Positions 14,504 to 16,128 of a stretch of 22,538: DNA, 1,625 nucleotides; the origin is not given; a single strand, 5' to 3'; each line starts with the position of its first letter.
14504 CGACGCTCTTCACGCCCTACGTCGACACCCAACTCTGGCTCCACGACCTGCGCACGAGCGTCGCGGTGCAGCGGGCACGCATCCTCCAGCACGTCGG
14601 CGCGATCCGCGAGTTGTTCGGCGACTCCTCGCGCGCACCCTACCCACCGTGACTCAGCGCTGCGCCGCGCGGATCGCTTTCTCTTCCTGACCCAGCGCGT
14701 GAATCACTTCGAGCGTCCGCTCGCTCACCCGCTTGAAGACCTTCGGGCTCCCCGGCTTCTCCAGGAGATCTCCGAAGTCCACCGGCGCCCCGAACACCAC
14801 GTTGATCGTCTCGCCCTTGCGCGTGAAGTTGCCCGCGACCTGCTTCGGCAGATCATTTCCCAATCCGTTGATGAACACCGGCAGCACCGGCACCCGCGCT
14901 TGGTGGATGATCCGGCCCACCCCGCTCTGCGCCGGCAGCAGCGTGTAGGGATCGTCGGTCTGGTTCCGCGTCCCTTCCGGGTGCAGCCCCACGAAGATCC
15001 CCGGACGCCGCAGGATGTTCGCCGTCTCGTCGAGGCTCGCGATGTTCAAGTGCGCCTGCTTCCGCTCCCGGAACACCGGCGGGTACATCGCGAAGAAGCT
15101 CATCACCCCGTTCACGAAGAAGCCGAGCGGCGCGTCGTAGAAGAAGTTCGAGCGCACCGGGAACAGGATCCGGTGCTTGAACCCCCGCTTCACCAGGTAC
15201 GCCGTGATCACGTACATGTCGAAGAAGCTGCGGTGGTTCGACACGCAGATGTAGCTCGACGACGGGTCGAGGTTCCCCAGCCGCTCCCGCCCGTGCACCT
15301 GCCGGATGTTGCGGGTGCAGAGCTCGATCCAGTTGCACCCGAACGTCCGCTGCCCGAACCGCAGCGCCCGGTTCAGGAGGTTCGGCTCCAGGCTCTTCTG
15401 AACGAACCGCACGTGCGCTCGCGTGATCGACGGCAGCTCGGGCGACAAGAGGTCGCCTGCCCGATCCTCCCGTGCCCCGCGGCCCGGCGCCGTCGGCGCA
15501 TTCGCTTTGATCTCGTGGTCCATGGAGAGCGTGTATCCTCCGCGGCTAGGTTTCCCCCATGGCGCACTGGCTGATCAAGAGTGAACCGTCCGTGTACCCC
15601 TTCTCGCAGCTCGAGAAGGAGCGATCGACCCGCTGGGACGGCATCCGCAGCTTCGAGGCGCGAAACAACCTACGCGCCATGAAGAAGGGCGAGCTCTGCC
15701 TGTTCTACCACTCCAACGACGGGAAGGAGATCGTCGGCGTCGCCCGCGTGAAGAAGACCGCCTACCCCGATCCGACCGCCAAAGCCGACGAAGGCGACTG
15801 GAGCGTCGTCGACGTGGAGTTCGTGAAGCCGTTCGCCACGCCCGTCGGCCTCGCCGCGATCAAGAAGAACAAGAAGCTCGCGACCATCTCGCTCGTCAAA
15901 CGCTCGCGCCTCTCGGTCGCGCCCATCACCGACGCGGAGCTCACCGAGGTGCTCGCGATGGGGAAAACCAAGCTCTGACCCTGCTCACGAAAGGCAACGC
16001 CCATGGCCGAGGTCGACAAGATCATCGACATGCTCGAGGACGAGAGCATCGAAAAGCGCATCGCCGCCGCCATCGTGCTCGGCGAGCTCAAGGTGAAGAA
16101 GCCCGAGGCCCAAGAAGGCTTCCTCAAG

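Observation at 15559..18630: Apparent three-gene operon: EVE domain protein, HEAT-repeat protein and FHA-GGDEF diguanylate cyclase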

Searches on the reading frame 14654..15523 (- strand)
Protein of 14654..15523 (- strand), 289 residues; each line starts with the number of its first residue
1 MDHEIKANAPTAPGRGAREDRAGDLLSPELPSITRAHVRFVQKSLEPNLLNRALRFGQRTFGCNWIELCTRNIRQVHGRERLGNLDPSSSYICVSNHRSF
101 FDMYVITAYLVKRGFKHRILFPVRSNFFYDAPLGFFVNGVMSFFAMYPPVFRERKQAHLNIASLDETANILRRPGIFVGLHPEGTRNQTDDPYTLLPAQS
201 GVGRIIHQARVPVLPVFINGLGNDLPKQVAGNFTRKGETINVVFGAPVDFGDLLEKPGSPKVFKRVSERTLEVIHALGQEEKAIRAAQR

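Call 3: search_protein_families(library=pfam, proteins=[window:14654-15523:-], max_evalue=0.01)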
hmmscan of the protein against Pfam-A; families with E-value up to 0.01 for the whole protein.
window:14654-15523:- (289 aa): 1 family
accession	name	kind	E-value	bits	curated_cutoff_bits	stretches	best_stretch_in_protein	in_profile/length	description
PF01553.26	Acyltransferase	-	9.1e-18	64.8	23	1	75-218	3-131/132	Acyltransferase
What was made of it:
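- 14654..15523 (-): Divergent acyltransferase gene (PF01553). It is a conserved flank of the EVE-HEAT pair, not part of the unit. Pfam Acyltransferase E=9e-18 (call 3).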

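Call 4: search_protein_families(library=ncbifam, proteins=[window:14654-15523:-], max_evalue=0.01)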
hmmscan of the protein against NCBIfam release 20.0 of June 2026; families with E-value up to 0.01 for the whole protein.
window:14654-15523:- (289 aa): 4 families
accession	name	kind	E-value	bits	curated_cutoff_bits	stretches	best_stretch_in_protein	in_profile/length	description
TIGR00530.1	AGP_acyltrn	subfamily_domain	7.2e-09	35.5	102.95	1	85-218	12-129/130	1-acylglycerol-3-phosphate O-acyltransferase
NF006386.0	PRK08633.1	equivalog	4.9e-05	21.2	1221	1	90-249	442-587/1147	acyl-[ACP]--phospholipid O-acyltransferase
NF010621.0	PRK14014.1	domain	0.00053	19.2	186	1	65-113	66-111/301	acetyltransferase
NF058536.1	LPAAT_acyl_YihG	equivalog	0.003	16.9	260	1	65-113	61-106/290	1-acylglycerol-3-phosphate O-acyltransferase, YihG family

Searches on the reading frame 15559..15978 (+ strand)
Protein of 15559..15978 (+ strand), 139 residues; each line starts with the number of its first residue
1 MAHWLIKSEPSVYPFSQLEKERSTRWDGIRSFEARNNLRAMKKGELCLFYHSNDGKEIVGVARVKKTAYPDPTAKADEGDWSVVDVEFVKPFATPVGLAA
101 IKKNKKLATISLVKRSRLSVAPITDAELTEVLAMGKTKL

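Call 3: search_protein_families(library=pfam, proteins=[window:15559-15978:+], max_evalue=0.01)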
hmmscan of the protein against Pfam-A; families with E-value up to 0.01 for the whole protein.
window:15559-15978:+ (139 aa): 1 family
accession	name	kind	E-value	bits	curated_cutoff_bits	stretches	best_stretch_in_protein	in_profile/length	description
PF01878.24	EVE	-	8.1e-41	139.8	23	1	2-134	1-145/145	EVE domain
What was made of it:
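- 15559..15978 (+): Stand-alone EVE (PUA-like) domain protein, 139 aa. PF01878 E=8e-41, profile positions 1-145 of 145 (call 3).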

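Call 4: search_protein_families(library=ncbifam, proteins=[window:15559-15978:+], max_evalue=0.01)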
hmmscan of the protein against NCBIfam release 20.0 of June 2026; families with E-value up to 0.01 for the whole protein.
window:15559-15978:+ (139 aa): 0 families

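Call 33: find_homologous_proteins(query=window:15559-15978:+, max_evalue=1e-10)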
Query window:15559-15978:+ (139 aa): 7993 proteins with E <= 1e-10 among 8000 candidates; the best 120 are listed.
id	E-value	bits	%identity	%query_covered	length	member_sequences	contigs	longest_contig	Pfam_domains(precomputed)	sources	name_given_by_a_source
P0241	1.6e-76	272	88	100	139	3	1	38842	PF01878.25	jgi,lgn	jgi:predicted RNA-binding protein with PUA-like domain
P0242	5.6e-66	238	81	100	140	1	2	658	PF01878.25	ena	-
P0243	3.5e-62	226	76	100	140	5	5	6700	PF01878.25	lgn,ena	-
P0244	4.0e-62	226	76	100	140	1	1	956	PF01878.25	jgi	-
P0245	9.3e-60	218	72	100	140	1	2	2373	PF01878.25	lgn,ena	-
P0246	8.4e-59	215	76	100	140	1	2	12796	PF01878.25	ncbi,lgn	ncbi:EVE domain-containing protein [soil metagenome]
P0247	1.1e-55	205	72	99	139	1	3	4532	PF01878.25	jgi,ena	-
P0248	1.2e-55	205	69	99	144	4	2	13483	PF01878.25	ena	-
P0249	2.9e-54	200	69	99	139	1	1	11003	PF01878.25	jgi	jgi:predicted RNA-binding protein with PUA-like domain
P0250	9.6e-54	199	68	100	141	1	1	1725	PF01878.25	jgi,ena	-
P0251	1.1e-53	198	69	99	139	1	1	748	PF01878.25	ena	-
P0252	1.6e-53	198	69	99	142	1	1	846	PF01878.25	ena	-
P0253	1.7e-53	198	66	99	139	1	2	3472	PF01878.25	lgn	-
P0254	2.4e-53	197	70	100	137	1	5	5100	PF01878.25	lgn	-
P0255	2.6e-53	197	68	99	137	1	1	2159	PF01878.25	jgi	-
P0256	2.9e-53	197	65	100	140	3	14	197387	PF01878.25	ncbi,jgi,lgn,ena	-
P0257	3.1e-53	197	69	99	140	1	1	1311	PF01878.25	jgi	jgi:predicted RNA-binding protein with PUA-like domain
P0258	4.2e-53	197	68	98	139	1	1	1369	PF01878.25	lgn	-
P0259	4.9e-53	196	70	99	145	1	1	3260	PF01878.25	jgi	jgi:predicted RNA-binding protein with PUA-like domain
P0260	5.9e-53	196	67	99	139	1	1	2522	PF01878.25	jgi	jgi:predicted RNA-binding protein with PUA-like domain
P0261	6.3e-53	196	68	100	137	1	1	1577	PF01878.25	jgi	-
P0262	8.0e-53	196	66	100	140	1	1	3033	PF01878.25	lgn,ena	-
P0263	9.2e-53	196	66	99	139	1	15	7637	PF01878.25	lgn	-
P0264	9.8e-53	195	68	100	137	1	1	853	PF01878.25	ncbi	-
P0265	1.1e-52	195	65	100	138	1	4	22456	PF01878.25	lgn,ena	-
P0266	1.5e-52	195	70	100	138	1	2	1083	PF01878.25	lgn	-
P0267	2.1e-52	194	70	100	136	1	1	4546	PF01878.25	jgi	jgi:predicted RNA-binding protein with PUA-like domain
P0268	4.8e-52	193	68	100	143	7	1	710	PF01878.25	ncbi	-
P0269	6.6e-52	193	67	99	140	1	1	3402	PF01878.25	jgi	jgi:predicted RNA-binding protein with PUA-like domain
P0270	1.2e-51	192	70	99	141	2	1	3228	PF01878.25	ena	-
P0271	1.2e-51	192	66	100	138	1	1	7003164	PF01878.25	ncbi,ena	-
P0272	1.2e-51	192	66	100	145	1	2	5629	PF01878.25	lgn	-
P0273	1.2e-51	192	68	98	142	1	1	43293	PF01878.25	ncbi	-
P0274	1.3e-51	192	65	98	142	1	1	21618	PF01878.25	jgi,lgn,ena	-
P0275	1.4e-51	192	67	99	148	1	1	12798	PF01878.25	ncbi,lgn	-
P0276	1.4e-51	192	67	100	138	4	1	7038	PF01878.25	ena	-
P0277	1.8e-51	191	68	100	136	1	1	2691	PF01878.25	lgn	-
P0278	2.2e-51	191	66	99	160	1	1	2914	PF01878.25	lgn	-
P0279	2.2e-51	191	67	99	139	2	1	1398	PF01878.25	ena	-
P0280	2.8e-51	191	66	99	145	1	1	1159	PF01878.25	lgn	-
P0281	3.3e-51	191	66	99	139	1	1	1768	PF01878.25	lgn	-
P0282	3.3e-51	190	68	100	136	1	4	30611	PF01878.25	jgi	jgi:predicted RNA-binding protein with PUA-like domain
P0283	3.5e-51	190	68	100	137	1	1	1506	PF01878.25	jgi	jgi:predicted RNA-binding protein with PUA-like domain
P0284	3.5e-51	190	67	100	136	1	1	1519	PF01878.25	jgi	jgi:predicted RNA-binding protein with PUA-like domain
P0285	3.6e-51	190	63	100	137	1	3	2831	PF01878.25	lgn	-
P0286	3.7e-51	190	66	99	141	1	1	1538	PF01878.25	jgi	jgi:predicted RNA-binding protein with PUA-like domain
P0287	4.2e-51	190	64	100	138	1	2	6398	PF01878.25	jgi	jgi:predicted RNA-binding protein with PUA-like domain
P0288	4.4e-51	190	66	99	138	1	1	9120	PF01878.25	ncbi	-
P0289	4.7e-51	190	66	100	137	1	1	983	PF01878.25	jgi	jgi:predicted RNA-binding protein with PUA-like domain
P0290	4.7e-51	190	62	99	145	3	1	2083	PF01878.25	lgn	-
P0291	4.9e-51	190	67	99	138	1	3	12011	PF01878.25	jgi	jgi:predicted RNA-binding protein with PUA-like domain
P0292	6.5e-51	190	63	99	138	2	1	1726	PF01878.25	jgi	-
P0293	6.6e-51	190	63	100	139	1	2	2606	PF01878.25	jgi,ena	jgi:predicted RNA-binding protein with PUA-like domain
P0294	7.6e-51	189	66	100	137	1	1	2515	PF01878.25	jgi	-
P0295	9.0e-51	189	63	99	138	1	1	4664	PF01878.25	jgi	jgi:predicted RNA-binding protein with PUA-like domain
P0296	9.3e-51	189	63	99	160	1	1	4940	PF01878.25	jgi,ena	-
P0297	1.0e-50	189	65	99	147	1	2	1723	PF01878.25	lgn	-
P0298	1.1e-50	189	65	98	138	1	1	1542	PF01878.25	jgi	jgi:predicted RNA-binding protein with PUA-like domain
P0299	1.1e-50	189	69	94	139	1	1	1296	PF01878.25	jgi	jgi:predicted RNA-binding protein with PUA-like domain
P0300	1.1e-50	189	67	100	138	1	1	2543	PF01878.25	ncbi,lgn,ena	-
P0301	1.3e-50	189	65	100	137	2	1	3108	PF01878.25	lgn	-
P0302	1.4e-50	188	64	100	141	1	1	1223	PF01878.25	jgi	jgi:predicted RNA-binding protein with PUA-like domain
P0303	2.1e-50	188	68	99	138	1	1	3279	PF01878.25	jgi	jgi:predicted RNA-binding protein with PUA-like domain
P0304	2.6e-50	188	63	100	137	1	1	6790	PF01878.25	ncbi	-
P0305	2.9e-50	187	64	99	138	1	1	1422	PF01878.25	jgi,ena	-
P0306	3.1e-50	187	65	99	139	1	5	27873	PF01878.25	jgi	jgi:predicted RNA-binding protein with PUA-like domain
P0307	3.2e-50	187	68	99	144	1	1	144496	PF01878.25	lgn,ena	-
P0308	3.4e-50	187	63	100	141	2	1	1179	PF01878.25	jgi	jgi:predicted RNA-binding protein with PUA-like domain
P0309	3.6e-50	187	64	100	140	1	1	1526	PF01878.25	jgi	jgi:predicted RNA-binding protein with PUA-like domain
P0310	3.6e-50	187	64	99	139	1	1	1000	PF01878.25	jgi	jgi:predicted RNA-binding protein with PUA-like domain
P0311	4.0e-50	187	64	99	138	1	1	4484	PF01878.25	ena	-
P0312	4.1e-50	187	66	99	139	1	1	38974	PF01878.25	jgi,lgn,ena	jgi:predicted RNA-binding protein with PUA-like domain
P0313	5.5e-50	187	63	100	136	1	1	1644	PF01878.25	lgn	-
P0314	5.7e-50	186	65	97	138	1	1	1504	PF01878.25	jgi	jgi:predicted RNA-binding protein with PUA-like domain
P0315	5.9e-50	186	68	100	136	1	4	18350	PF01878.25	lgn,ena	-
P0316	6.0e-50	186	68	100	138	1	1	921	PF01878.25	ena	-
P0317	6.3e-50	186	67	100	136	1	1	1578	PF01878.25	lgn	-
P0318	6.7e-50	186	66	99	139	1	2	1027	PF01878.25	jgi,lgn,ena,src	-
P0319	7.3e-50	186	64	99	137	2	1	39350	PF01878.25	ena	-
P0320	7.4e-50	186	63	99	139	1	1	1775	PF01878.25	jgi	jgi:predicted RNA-binding protein with PUA-like domain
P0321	9.5e-50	186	67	99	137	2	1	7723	PF01878.25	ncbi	-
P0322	9.8e-50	186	65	100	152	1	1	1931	PF01878.25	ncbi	-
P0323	1.0e-49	186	68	99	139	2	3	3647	PF01878.25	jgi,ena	jgi:predicted RNA-binding protein with PUA-like domain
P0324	1.1e-49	186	67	99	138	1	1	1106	PF01878.25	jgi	jgi:predicted RNA-binding protein with PUA-like domain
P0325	1.1e-49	186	65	100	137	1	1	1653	PF01878.25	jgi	-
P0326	1.2e-49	185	67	100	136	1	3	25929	PF01878.25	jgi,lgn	jgi:predicted RNA-binding protein with PUA-like domain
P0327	1.2e-49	185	67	99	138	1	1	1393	PF01878.25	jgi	jgi:predicted RNA-binding protein with PUA-like domain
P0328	1.3e-49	185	68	100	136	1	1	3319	PF01878.25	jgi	-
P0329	1.6e-49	185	64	99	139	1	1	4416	PF01878.25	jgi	jgi:predicted RNA-binding protein with PUA-like domain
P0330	1.8e-49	185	63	100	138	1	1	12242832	PF01878.25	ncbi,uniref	ncbi:EVE domain-containing protein [Pendulispora albinea]|uniref:EVE domain-containing protein n=1 T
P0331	2.0e-49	185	65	98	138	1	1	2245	PF01878.25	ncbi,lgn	-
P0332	2.0e-49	185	64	99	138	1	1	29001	PF01878.25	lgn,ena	-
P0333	2.0e-49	185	63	99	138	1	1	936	PF01878.25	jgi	jgi:predicted RNA-binding protein with PUA-like domain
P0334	2.3e-49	185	65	99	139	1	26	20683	PF01878.25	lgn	-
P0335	2.4e-49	184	66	100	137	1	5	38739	PF01878.25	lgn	-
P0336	2.5e-49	184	66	99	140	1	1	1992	PF01878.25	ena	-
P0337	2.5e-49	184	64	100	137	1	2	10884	PF01878.25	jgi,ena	-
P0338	2.5e-49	184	65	99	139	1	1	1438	PF01878.25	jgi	-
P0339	2.5e-49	184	62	100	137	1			PF01878.25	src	-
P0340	2.5e-49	184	64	100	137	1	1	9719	PF01878.25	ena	-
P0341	2.5e-49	184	64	99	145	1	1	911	PF01878.25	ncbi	-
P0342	2.7e-49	184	65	100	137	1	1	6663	PF01878.25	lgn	-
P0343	2.7e-49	184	66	99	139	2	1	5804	PF01878.25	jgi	jgi:predicted RNA-binding protein with PUA-like domain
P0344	2.7e-49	184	64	100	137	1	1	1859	PF01878.25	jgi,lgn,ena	-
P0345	2.8e-49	184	63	100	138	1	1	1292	PF01878.25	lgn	-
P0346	2.9e-49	184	64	100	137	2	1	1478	PF01878.25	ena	-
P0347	2.9e-49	184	65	100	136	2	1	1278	PF01878.25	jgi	jgi:predicted RNA-binding protein with PUA-like domain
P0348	3.1e-49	184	63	100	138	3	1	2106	PF01878.25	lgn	-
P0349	3.1e-49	184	62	99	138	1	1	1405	PF01878.25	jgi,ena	-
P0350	3.2e-49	184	63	99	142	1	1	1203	PF01878.25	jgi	jgi:predicted RNA-binding protein with PUA-like domain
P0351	3.4e-49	184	65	100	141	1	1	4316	PF01878.25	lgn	-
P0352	3.7e-49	184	65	99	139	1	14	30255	PF01878.25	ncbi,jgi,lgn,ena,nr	ncbi:MAG TPA: EVE domain-containing protein [Polyangiaceae bacterium]|nr:EVE domain-containing prote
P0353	3.8e-49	184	68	99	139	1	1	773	PF01878.25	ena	-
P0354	3.8e-49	184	64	99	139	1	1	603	PF01878.25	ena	-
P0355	3.9e-49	184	64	99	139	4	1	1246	PF01878.25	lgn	-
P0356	4.0e-49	184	65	100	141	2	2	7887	PF01878.25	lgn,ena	-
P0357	4.1e-49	184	65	99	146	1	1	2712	PF01878.25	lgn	-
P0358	4.2e-49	184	64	97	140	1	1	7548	PF01878.25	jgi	jgi:predicted RNA-binding protein with PUA-like domain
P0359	4.3e-49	184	64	99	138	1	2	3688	PF01878.25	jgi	jgi:predicted RNA-binding protein with PUA-like domain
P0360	4.5e-49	184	62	100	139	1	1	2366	PF01878.25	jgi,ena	-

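Call 35: find_encoding_contigs(protein=P0330, flank=5000, max_places=1)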
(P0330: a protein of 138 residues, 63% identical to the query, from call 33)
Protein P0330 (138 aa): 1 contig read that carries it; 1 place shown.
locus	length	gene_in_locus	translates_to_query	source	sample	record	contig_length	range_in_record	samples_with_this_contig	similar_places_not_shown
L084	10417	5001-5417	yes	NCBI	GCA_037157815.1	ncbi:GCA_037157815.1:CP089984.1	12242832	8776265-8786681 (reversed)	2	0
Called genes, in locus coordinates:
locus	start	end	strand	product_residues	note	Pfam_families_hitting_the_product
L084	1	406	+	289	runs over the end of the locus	PF00561:Abhydrolase_1, PF12146:Hydrolase_4, PF12697:Abhydrolase_6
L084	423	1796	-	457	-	PF14356:DUF4403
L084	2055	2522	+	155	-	PF00578:AhpC-TSA, PF08534:Redoxin, PF13911:AhpC-TSA_2 (weak)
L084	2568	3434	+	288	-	PF00106:adh_short, PF08659:KR, PF13561:adh_short_C2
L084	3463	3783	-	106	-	PF10087:DUF2325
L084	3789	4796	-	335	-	PF00291:PALP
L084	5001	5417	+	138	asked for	PF01878:EVE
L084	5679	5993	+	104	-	-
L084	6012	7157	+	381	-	PF01757:Acyl_transf_3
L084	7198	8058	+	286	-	PF04199:Cyclase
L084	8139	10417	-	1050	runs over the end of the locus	PF00873:ACR_tran, PF03176:MMPL, PF02355:SecD_SecF_C (weak), PF03176:MMPL (weak)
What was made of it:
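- The Pendulispora EVE orthologue has no HEAT neighbour (call 35).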

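Call 36: find_encoding_contigs(protein=P0256, flank=5000, max_places=2)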
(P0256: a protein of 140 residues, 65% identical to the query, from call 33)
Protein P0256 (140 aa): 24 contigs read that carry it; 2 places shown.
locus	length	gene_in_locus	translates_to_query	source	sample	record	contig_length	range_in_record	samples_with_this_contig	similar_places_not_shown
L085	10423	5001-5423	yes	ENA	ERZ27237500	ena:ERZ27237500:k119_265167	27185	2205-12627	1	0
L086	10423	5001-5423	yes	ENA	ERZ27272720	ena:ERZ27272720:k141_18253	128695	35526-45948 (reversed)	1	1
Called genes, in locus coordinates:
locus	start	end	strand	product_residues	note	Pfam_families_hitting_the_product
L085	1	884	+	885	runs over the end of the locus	PF01326:PPDK_N, PF27448:Rph_4th, PF00391:PEP-utilizers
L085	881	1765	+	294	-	PF00849:PseudoU_synth_2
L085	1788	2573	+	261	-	-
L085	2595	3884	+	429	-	-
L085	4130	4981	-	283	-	PF01553:Acyltransferase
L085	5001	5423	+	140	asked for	PF01878:EVE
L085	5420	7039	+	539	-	PF13646:HEAT_2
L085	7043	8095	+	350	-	PF07885:Ion_trans_2, PF02254:TrkA_N, PF02080:TrkA_C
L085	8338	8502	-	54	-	-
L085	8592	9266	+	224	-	-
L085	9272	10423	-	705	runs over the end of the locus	PF00989:PAS (faint), PF08448:PAS_4 (weak), PF13426:PAS_9 (faint), PF08447:PAS_3 (weak), PF01590:GAF, PF13185:GAF_2, PF00512:HisKA, PF02518:HATPase_c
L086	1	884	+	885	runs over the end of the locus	PF01326:PPDK_N, PF27448:Rph_4th, PF00391:PEP-utilizers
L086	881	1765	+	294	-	PF00849:PseudoU_synth_2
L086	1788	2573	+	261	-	-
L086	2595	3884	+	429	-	-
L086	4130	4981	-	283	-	PF01553:Acyltransferase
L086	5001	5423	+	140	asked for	PF01878:EVE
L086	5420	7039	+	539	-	PF13646:HEAT_2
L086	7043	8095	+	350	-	PF07885:Ion_trans_2, PF02254:TrkA_N, PF02080:TrkA_C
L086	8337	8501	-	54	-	-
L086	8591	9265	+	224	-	-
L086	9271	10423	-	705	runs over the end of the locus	PF00989:PAS (weak), PF08448:PAS_4 (weak), PF13426:PAS_9 (faint), PF08447:PAS_3 (weak), PF01590:GAF, PF13185:GAF_2, PF00512:HisKA, PF02518:HATPase_c, +1 more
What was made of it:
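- On Three-gene operon (single transcription unit): In L085/L086 the third gene is replaced by a K+ channel gene (call 36).
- Sister lineages replace the cyclase with a K+ channel gene (call 36).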

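Call 37: find_encoding_contigs(protein=P0319, flank=5000, max_places=1)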
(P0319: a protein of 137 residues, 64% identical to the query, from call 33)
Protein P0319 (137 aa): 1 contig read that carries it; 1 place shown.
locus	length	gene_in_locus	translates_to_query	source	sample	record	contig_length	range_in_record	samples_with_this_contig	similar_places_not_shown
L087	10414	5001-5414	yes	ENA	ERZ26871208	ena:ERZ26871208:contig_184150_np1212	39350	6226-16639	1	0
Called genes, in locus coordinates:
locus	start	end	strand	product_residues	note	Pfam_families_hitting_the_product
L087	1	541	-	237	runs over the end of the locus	PF08281:Sigma70_r4_2 (weak)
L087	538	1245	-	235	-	-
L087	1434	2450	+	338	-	-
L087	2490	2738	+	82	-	-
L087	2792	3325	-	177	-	-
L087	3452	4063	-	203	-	-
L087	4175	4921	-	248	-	PF01553:Acyltransferase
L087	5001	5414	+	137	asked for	PF01878:EVE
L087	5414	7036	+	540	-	PF00514:Arm (faint), PF02985:HEAT (faint), PF13646:HEAT_2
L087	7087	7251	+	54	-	-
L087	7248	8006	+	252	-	PF00498:FHA, PF16697:Yop-YscD_cpl, PF00990:GGDEF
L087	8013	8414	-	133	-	-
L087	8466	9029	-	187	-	-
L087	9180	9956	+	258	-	PF23952:LRR_EndoS (faint), PF12799:LRR_4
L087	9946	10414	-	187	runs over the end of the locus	-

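Call 59: search_protein_families(library=padloc, proteins=[window:15559-15978:+], max_evalue=0.01)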
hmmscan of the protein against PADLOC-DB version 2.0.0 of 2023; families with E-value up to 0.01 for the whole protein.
window:15559-15978:+ (139 aa): 0 families

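Call 60: search_solved_structures(query=window:15559-15978:+, max_evalue=0.001, show_alignments=1)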
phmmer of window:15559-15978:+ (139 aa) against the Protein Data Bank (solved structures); distinct sequences matched with E-value up to 0.001: 7.
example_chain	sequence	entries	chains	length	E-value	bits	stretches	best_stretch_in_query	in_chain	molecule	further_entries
2gbs_A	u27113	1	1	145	1.6e-32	115.4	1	2-135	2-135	Hypothetical protein Rpa0253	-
1zce_A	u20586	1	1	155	3e-30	108.1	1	3-135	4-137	hypothetical protein Atu2648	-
2eve_A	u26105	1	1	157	2.6e-29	105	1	1-134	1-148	hypothetical protein PSPTO5229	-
2ar1_A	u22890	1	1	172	2e-27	98.9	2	3-74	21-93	hypothetical protein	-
2g2x_A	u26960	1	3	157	5.6e-27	97.4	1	1-133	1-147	hypothetical protein PP5205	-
3eop_A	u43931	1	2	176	4.3e-22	81.7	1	1-134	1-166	Thymocyte nuclear protein 1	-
5j3e_A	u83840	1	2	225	3.4e-21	78.8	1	2-134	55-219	Thymocyte nuclear protein 1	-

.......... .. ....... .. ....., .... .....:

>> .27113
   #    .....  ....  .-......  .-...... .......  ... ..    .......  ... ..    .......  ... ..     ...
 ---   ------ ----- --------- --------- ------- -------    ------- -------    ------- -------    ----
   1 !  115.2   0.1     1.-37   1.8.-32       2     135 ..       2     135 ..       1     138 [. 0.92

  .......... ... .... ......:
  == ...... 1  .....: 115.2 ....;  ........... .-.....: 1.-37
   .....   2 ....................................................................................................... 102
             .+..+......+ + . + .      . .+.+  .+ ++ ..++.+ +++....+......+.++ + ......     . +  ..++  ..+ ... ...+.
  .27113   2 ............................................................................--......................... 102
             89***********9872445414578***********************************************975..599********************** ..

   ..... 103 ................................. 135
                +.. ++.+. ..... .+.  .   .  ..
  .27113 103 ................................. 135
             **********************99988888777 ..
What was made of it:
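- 15559..15978 (+): PDB relatives are 2GBS, 1ZCE, 2EVE and THYN1 (call 60).
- On Stand-alone EVE (PF01878) family: Relatives are 2GBS, 1ZCE and 2EVE (call 60).
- Closest known: Stand-alone EVE proteins. Same: Full-length single-domain EVE with E=1.6e-32 to 2GBS (calls 3, 60).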
